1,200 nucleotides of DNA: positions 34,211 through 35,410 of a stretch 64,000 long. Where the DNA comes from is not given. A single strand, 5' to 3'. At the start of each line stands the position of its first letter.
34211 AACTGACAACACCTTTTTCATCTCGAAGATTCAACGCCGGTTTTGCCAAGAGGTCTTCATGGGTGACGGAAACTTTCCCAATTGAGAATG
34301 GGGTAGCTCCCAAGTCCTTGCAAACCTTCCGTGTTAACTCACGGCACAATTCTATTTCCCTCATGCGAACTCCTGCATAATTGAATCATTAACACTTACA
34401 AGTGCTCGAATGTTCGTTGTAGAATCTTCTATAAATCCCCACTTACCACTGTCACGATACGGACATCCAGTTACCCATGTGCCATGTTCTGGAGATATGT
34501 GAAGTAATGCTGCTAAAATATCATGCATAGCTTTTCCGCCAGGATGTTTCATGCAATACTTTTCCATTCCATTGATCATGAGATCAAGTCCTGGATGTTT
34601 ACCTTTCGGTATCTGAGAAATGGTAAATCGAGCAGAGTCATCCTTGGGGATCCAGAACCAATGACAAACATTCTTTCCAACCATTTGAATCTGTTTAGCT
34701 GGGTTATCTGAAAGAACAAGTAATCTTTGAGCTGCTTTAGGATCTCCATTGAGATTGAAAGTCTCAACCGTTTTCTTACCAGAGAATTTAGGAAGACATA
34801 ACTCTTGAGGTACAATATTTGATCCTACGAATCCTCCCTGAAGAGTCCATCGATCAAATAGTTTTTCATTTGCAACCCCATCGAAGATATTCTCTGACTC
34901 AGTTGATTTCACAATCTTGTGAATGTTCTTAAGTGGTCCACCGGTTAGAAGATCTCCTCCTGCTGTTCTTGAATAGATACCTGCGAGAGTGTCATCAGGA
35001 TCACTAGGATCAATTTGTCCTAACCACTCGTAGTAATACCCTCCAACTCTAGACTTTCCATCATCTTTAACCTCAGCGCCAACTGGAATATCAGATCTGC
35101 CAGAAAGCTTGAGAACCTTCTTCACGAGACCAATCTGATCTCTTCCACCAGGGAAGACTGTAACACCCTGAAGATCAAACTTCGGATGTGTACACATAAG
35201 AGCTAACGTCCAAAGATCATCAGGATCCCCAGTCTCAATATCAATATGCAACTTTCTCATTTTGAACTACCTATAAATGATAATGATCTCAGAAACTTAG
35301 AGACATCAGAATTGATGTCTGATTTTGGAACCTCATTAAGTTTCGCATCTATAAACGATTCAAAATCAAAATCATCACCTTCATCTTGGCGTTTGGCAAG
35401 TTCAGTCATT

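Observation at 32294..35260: NADAR and IU-nucleoside-hydrolase-like cluster: candidate counter-defence island targeting ADP-ribose or nucleotide signals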

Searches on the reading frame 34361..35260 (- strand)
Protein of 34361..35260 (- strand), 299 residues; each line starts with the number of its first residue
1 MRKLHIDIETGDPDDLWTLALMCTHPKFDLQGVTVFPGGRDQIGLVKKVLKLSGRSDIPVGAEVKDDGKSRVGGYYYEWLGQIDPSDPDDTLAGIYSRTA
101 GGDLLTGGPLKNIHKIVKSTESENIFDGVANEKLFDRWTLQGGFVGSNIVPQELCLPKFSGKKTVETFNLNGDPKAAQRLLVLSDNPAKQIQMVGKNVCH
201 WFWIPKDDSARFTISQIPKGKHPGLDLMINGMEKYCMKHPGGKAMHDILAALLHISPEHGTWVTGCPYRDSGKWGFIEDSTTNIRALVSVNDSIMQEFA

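Call 3: search_protein_families(library=pfam, proteins=[window:34361-35260:-], max_evalue=0.1)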
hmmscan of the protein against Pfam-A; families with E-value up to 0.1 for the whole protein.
window:34361-35260:- (299 aa): 1 family
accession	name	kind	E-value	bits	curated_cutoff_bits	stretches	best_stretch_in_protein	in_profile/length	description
PF01156.24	IU_nuc_hydro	-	1.1e-09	38.8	34.2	1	6-260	3-250/297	Inosine-uridine preferring nucleoside hydrolase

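Call 4: search_protein_families(library=phrogs, proteins=[window:34361-35260:-], max_evalue=0.01)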
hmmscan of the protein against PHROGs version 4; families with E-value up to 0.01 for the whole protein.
window:34361-35260:- (299 aa): 1 family
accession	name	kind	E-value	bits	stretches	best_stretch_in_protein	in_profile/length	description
phrog_8702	-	unknown function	0.0079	16.4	0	165-249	164-245/313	-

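Call 17: search_solved_structures(query=window:34361-35260:-, max_evalue=1, show_alignments=3)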
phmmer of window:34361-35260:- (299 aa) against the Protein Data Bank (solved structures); distinct sequences matched with E-value up to 1: 4.
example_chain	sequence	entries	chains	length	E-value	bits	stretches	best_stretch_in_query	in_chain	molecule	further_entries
9qtp_o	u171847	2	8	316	0.41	13.1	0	27-127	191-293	Tetrahydromethanopterin S-methyltransferase subunit H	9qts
8tnu_B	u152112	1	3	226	0.72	12.2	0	69-103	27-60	TRNM-b*01 heavy chain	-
8tdx_A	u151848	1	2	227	0.72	12.2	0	69-103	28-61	TRNM-b.01 Fab Heavy Chain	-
6zk1_A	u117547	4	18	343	0.83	12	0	3-73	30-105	Pyrimidine-specific ribonucleoside hydrolase rihA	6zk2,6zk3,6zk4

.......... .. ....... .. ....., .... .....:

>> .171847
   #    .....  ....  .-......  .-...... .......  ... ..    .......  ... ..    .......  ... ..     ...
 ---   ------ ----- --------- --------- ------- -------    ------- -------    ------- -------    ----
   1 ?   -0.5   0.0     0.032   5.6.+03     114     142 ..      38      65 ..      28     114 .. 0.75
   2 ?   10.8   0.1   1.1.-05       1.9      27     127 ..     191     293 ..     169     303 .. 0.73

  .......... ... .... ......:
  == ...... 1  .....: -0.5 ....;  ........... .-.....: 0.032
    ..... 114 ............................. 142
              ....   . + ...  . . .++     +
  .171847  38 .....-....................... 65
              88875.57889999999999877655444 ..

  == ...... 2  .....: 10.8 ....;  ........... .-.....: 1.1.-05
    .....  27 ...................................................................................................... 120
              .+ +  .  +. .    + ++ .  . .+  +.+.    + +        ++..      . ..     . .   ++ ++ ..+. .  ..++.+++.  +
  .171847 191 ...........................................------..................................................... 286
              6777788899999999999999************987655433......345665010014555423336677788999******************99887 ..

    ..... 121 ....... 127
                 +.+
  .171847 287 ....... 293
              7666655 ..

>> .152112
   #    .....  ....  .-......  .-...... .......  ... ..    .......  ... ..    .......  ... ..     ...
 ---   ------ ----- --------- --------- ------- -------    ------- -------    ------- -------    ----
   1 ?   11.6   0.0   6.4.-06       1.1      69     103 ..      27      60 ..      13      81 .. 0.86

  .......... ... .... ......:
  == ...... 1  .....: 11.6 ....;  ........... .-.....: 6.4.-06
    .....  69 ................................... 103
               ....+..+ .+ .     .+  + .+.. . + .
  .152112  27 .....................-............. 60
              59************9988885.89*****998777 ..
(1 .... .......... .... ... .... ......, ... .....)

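Call 18: find_homologous_proteins(query=window:34361-35260:-)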
Query window:34361-35260:- (299 aa): 505 proteins with E <= 0.001 among 1196 candidates; the best 120 are listed.
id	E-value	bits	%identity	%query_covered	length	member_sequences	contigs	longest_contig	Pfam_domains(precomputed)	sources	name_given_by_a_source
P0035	1.5e-177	608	85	100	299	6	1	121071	PF01156.25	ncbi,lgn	-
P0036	1.4e-175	601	85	100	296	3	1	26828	PF01156.25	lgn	-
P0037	3.0e-164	564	82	100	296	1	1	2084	PF01156.25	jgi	jgi:inosine-uridine nucleoside N-ribohydrolase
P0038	4.1e-150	517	77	100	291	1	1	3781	PF01156.25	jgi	jgi:inosine-uridine nucleoside N-ribohydrolase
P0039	1.2e-149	516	75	100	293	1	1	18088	PF01156.25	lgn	-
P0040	3.0e-149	515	75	100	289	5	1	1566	PF01156.25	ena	-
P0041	4.8e-134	465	69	100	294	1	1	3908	PF01156.25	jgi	jgi:pyrimidine-specific ribonucleoside hydrolase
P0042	4.2e-123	429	66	100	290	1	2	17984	PF01156.25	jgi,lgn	-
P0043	1.9e-121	423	65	100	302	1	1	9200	PF01156.25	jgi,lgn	jgi:pyrimidine-specific ribonucleoside hydrolase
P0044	1.8e-114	400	63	99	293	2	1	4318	PF01156.25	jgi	jgi:inosine-uridine nucleoside N-ribohydrolase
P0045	6.5e-113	395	62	100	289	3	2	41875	PF01156.25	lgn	-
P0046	9.5e-112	391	63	99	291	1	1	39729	PF01156.25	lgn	-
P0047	7.1e-109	382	61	97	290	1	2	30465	PF01156.25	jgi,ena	jgi:inosine-uridine nucleoside N-ribohydrolase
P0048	7.4e-109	382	60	99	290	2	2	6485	PF01156.25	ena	-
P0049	1.1e-101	358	56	100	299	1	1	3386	PF01156.25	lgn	-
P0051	1.1e-94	335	58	97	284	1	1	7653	PF01156.25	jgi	jgi:pyrimidine-specific ribonucleoside hydrolase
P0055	1.1e-89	319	53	99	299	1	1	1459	PF01156.25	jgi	jgi:pyrimidine-specific ribonucleoside hydrolase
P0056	7.7e-89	316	52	97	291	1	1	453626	PF01156.25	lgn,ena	-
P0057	3.8e-88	314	53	99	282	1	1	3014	PF01156.25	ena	-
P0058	4.5e-88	314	54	97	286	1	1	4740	PF01156.25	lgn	-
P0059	4.7e-85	304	50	97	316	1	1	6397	PF01156.25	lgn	-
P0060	7.1e-85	303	50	97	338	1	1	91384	PF01156.25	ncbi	-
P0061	2.2e-83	298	52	97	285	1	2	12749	PF01156.25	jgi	jgi:hypothetical protein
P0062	3.8e-83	297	50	97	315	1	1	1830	PF01156.25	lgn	-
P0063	3.4e-79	284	51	94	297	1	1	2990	PF01156.25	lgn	-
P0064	1.7e-78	282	48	98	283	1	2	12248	PF01156.25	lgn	-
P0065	2.0e-78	282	47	99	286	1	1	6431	PF01156.25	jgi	jgi:inosine-uridine nucleoside N-ribohydrolase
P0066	9.6e-76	273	49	91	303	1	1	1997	PF01156.25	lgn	-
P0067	4.7e-73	264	44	99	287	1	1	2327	PF01156.25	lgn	-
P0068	2.3e-72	262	44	98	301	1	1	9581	PF01156.25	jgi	jgi:inosine-uridine nucleoside N-ribohydrolase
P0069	1.7e-68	249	48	91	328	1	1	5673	PF01156.25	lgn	-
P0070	1.5e-65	240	46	91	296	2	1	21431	PF01156.25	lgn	-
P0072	1.7e-63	233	43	92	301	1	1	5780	PF01156.25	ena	-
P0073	1.7e-63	233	45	92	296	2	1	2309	PF01156.25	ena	-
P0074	5.8e-63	231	43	93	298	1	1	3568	PF01156.25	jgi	jgi:pyrimidine-specific ribonucleoside hydrolase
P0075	7.9e-63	231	41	99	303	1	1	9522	PF01156.25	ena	-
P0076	2.1e-62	229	45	94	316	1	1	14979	PF01156.25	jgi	jgi:inosine-uridine nucleoside N-ribohydrolase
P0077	2.3e-62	229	44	90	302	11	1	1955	PF01156.25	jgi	jgi:pyrimidine-specific ribonucleoside hydrolase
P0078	4.5e-62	228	44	92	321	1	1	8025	PF01156.25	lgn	-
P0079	1.0e-61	227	43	92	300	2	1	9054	PF01156.25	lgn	-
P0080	1.8e-61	226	40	97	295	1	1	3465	PF01156.25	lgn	-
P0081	2.2e-60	223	43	94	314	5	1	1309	PF01156.25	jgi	jgi:pyrimidine-specific ribonucleoside hydrolase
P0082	2.7e-58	216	44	91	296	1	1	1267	PF01156.25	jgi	-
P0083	1.3e-57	214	41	96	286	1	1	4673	PF01156.25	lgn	-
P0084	1.5e-57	213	44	85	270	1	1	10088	PF01156.25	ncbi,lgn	-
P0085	1.8e-57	213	48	75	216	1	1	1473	PF01156.25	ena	-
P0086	3.7e-57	212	43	95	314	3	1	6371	PF01156.25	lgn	-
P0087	4.1e-57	212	41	93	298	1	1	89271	PF01156.25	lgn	-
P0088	1.9e-56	210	42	93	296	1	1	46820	PF01156.25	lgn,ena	-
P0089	9.2e-55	204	40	99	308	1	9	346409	PF01156.25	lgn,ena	-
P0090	1.1e-53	201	40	97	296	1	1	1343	PF01156.25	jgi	jgi:pyrimidine-specific ribonucleoside hydrolase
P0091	9.9e-53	197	41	92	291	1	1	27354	PF01156.25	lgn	-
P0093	2.0e-52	197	41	91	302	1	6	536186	PF01156.25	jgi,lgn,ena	-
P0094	4.2e-52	195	38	92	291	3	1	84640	PF01156.25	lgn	-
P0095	7.7e-52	195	41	97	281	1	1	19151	PF01156.25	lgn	-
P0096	4.7e-50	189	41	90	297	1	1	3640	PF01156.25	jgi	jgi:inosine-uridine nucleoside N-ribohydrolase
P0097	5.6e-50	188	41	91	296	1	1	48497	PF01156.25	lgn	-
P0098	7.6e-50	188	39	97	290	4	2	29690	PF01156.25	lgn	-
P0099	9.6e-50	188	40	92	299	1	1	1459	PF01156.25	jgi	jgi:inosine-uridine nucleoside N-ribohydrolase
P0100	4.8e-49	185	39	97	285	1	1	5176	PF01156.25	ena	-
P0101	6.7e-49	185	39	99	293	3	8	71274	PF01156.25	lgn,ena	-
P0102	7.4e-49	185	43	91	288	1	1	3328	PF01156.25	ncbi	-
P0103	2.1e-48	183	40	91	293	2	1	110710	PF01156.25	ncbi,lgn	ncbi:MAG: nucleoside hydrolase [Bacteroidota bacterium]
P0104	2.4e-48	183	39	90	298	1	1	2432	PF01156.25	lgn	-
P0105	2.8e-48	183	39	98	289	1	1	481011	PF01156.25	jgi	jgi:pyrimidine-specific ribonucleoside hydrolase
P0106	3.8e-48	182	39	91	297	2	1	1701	PF01156.25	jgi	jgi:hypothetical protein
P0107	4.3e-48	182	41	91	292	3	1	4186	PF01156.25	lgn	-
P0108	5.3e-48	182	40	90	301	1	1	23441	PF01156.25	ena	-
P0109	8.0e-48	181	42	92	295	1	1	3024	PF01156.25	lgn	-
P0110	9.2e-48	181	40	97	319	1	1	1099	PF01156.25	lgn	-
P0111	9.2e-48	181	41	91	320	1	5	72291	PF01156.25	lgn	-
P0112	1.6e-47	180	41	90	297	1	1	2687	PF01156.25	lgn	-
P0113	1.6e-47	180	42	95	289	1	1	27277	PF01156.25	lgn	-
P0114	3.2e-47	179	40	91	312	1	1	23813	PF01156.25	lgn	-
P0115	3.9e-47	179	36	98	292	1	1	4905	PF01156.25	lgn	-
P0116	5.3e-47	179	40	90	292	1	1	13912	PF01156.25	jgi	jgi:pyrimidine-specific ribonucleoside hydrolase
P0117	6.1e-47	178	39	91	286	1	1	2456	PF01156.25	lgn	-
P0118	7.3e-47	178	40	92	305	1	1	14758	PF01156.25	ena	-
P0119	8.8e-47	178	38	98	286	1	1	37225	PF01156.25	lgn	-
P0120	9.2e-47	178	41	92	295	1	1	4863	PF01156.25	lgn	-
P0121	9.2e-47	178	41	91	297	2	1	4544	PF01156.25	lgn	-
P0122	1.1e-46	178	42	92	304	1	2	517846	PF01156.25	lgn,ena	-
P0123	1.1e-46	178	39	97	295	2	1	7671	PF01156.25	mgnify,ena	mgnify:FL=1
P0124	1.4e-46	177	41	90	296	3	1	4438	PF01156.25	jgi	jgi:pyrimidine-specific ribonucleoside hydrolase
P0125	1.4e-46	177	40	100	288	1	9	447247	PF01156.25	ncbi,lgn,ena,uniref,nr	ncbi:URH1 Inosine-uridine nucleoside N-ribohydrolase [uncultured Caudovirales phage]|uniref:URH1 Ino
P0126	1.5e-46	177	39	90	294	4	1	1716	PF01156.25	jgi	jgi:pyrimidine-specific ribonucleoside hydrolase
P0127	2.0e-46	177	40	93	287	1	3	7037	PF01156.25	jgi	-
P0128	2.2e-46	177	40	93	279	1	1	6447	PF01156.25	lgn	-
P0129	2.2e-46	177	39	97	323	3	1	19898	PF01156.25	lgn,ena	-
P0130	3.0e-46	176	40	91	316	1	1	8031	PF01156.25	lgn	-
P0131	3.4e-46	176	41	90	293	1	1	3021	PF01156.25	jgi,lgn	-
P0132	3.8e-46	176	40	90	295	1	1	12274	PF01156.25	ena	-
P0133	4.3e-46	176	40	90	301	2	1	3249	PF01156.25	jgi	jgi:pyrimidine-specific ribonucleoside hydrolase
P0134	4.4e-46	176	38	91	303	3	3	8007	PF01156.25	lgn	-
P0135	5.3e-46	175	40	97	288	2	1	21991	PF01156.25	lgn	-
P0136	5.5e-46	175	39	97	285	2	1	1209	PF01156.25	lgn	-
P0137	5.6e-46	175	36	97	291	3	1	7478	PF01156.25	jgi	-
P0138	6.2e-46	175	40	94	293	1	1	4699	PF01156.25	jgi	jgi:pyrimidine-specific ribonucleoside hydrolase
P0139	6.3e-46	175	40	91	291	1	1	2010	PF01156.25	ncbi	-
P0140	8.5e-46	175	40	92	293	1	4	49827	PF01156.25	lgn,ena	-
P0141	9.2e-46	175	36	97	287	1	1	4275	PF01156.25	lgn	-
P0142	1.0e-45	174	37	97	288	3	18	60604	PF01156.25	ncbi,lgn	-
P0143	1.2e-45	174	38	98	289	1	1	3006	PF01156.25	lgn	-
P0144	1.5e-45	174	39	94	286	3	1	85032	PF01156.25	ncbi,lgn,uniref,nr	ncbi:hypothetical protein PPSIR1_23524 [Plesiocystis pacifica SIR-1]|uniref:Inosine/uridine-preferri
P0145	2.0e-45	174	40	90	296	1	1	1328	PF01156.25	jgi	jgi:pyrimidine-specific ribonucleoside hydrolase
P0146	2.1e-45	173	39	99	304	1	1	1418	PF01156.25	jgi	jgi:pyrimidine-specific ribonucleoside hydrolase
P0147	2.3e-45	173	38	95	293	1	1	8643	PF01156.25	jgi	jgi:pyrimidine-specific ribonucleoside hydrolase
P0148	2.4e-45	173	40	90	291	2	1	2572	PF01156.25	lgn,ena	-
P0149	2.6e-45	173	40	90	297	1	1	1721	PF01156.25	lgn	-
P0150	2.6e-45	173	38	97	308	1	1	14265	PF01156.25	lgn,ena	-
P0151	3.1e-45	173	40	90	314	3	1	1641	PF01156.25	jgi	-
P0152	3.3e-45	173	43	92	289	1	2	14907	PF01156.25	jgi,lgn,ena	-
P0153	3.4e-45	173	35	98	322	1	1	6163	PF01156.25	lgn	-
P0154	3.5e-45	173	37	92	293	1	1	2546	PF01156.25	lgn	-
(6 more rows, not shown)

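Call 26: search_dna_similar(query=window:34361-35260:-, collection=phages, mode=protein, max_rows=25)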
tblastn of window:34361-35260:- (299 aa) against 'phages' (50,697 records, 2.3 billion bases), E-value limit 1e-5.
No match.

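Call 30: find_encoding_contigs(protein=P0125, flank=8000, max_places=3)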
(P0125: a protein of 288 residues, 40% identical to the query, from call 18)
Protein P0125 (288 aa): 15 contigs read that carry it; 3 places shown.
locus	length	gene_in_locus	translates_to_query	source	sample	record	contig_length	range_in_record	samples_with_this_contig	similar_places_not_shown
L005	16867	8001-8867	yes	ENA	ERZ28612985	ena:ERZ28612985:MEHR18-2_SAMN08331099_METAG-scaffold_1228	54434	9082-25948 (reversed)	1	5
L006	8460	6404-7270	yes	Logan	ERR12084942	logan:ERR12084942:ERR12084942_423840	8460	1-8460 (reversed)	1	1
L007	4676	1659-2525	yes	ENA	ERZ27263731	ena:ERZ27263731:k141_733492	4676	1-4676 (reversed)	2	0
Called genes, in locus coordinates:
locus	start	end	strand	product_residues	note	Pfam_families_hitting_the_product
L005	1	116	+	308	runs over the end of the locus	PF08433:KTI12, PF13671:AAA_33, PF25109:HAD_PNKP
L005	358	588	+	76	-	-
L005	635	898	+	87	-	-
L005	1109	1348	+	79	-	-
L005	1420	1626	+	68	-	-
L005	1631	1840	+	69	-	-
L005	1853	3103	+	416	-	PF09511:RNA_lig_T4_1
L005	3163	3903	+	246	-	-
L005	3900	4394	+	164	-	-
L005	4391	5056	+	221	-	PF09414:RNA_ligase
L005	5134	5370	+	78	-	PF26761:Acb5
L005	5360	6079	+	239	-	PF00149:Metallophos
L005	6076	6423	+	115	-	-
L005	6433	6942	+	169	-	-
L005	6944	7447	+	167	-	-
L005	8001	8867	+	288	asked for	PF01156:IU_nuc_hydro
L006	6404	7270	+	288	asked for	PF01156:IU_nuc_hydro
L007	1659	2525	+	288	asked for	PF01156:IU_nuc_hydro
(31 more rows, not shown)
